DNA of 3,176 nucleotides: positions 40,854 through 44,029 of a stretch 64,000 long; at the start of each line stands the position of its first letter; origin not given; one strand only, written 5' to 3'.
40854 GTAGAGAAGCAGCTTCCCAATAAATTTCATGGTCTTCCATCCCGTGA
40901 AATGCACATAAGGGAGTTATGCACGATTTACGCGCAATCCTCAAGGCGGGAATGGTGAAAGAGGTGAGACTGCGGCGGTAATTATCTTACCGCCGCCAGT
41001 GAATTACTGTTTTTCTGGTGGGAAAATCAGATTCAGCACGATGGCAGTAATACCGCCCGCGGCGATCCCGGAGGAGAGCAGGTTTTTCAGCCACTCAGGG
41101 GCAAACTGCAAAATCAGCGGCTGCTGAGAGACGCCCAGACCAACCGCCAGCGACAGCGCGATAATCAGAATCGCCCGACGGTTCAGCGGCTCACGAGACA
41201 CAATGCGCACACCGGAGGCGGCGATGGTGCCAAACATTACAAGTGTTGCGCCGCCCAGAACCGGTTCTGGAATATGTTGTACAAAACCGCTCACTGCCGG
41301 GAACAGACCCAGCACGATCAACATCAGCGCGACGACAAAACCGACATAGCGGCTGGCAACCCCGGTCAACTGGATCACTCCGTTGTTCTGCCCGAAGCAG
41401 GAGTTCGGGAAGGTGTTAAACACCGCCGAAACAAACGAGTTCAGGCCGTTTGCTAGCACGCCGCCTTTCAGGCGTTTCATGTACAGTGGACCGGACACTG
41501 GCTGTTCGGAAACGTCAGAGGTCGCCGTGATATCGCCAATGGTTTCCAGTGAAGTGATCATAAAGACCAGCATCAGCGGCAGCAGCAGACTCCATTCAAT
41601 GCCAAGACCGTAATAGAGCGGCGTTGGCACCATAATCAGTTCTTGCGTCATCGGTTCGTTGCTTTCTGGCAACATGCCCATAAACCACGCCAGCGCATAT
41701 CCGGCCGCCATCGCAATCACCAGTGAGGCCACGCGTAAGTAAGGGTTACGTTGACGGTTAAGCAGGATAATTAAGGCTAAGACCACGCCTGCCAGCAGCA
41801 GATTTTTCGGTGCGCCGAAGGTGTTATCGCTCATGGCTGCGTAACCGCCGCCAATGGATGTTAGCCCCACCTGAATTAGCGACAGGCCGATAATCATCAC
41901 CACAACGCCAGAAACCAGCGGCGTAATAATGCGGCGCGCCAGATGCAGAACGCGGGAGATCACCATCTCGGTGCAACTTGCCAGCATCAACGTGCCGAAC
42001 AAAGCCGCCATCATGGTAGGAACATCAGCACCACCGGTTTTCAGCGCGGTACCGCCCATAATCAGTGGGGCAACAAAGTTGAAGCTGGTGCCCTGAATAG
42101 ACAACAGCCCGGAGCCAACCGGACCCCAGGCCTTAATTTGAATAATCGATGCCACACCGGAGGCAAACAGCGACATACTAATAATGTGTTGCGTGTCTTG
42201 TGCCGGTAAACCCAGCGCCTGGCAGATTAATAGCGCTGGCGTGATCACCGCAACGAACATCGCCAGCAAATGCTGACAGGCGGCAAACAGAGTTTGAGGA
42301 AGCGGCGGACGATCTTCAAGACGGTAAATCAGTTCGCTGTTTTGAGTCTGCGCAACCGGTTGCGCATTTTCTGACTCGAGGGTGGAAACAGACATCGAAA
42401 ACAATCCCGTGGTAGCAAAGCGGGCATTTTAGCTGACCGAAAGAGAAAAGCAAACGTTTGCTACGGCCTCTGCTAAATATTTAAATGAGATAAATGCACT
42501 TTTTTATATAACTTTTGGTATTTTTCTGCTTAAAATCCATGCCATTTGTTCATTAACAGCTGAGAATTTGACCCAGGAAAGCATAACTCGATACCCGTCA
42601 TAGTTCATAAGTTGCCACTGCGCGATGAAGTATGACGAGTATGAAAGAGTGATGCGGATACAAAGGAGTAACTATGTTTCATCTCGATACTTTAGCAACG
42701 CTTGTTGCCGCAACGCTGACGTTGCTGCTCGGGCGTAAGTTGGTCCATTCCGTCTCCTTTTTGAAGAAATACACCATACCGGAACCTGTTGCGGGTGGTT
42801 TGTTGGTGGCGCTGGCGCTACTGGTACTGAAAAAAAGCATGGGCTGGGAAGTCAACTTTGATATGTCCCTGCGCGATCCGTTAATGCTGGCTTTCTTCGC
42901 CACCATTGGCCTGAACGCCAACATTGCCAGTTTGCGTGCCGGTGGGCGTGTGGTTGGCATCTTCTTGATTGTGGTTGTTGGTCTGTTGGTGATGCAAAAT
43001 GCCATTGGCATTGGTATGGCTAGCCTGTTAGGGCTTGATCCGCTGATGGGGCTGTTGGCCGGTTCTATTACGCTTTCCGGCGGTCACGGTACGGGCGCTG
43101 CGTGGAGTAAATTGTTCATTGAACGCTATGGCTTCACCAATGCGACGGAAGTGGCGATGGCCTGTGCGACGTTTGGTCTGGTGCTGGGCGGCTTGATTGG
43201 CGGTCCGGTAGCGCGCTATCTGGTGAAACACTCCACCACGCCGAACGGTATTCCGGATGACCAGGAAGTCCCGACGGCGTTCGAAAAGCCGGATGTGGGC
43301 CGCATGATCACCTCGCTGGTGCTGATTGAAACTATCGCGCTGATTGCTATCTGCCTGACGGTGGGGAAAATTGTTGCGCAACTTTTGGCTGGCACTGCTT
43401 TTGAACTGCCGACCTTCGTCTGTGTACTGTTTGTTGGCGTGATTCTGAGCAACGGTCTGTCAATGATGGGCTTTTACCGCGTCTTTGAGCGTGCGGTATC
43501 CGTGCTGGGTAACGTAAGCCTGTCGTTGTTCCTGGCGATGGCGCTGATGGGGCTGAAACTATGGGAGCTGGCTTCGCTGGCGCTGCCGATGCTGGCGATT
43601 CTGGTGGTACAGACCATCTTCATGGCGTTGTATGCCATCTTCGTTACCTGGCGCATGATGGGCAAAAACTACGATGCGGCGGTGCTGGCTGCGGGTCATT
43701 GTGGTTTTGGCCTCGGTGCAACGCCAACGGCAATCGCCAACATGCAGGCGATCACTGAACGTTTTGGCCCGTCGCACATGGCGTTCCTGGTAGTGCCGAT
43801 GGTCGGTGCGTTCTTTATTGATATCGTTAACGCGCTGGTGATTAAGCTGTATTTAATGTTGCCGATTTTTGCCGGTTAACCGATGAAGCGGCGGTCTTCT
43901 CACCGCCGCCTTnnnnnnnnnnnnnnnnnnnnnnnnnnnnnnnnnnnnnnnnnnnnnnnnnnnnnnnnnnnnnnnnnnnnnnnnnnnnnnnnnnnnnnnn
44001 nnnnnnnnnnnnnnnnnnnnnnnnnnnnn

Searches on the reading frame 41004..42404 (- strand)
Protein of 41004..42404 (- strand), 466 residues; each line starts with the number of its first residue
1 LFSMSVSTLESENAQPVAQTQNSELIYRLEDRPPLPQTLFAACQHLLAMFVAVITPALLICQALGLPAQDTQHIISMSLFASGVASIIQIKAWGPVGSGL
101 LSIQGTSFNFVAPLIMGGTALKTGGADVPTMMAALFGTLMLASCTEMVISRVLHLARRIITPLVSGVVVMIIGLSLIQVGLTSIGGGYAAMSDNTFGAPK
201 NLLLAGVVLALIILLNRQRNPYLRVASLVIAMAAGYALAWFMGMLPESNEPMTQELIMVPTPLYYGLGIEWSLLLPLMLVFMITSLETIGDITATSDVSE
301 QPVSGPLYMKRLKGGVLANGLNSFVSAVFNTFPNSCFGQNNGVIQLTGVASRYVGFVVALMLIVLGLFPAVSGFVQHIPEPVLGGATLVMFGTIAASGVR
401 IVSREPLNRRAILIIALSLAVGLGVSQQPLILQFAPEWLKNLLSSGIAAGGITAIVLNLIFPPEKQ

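Call 48: search_protein_families(library=ncbifam, proteins=[window:41004-42404:-], max_evalue=1e-20)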
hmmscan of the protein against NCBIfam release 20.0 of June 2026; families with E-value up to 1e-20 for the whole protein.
window:41004-42404:- (466 aa): 3 families
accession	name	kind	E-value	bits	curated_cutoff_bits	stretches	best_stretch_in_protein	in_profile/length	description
TIGR00801.1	ncs2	superfamily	2.8e-142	474.6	291.8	1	32-460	1-415/415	NCS2 family nucleobase:cation symporter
TIGR03173.1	pbuX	subfamily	1.4e-122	409.3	414.15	1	42-462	2-407/407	xanthine permease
NF007995.0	PRK10720.1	equivalog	2.8e-31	108.8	477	1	26-461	5-406/429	uracil permease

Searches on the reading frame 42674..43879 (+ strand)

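Call 48: search_protein_families(library=ncbifam, proteins=[window:42674-43879:+], max_evalue=1e-20)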
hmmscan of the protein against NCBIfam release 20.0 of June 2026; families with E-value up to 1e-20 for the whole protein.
window:42674-43879:+ (401 aa): 1 family
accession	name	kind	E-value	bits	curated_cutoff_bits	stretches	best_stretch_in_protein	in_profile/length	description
TIGR00210.1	gltS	equivalog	9.8e-205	679.8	310.75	1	2-397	1-397/398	sodium/glutamate symporter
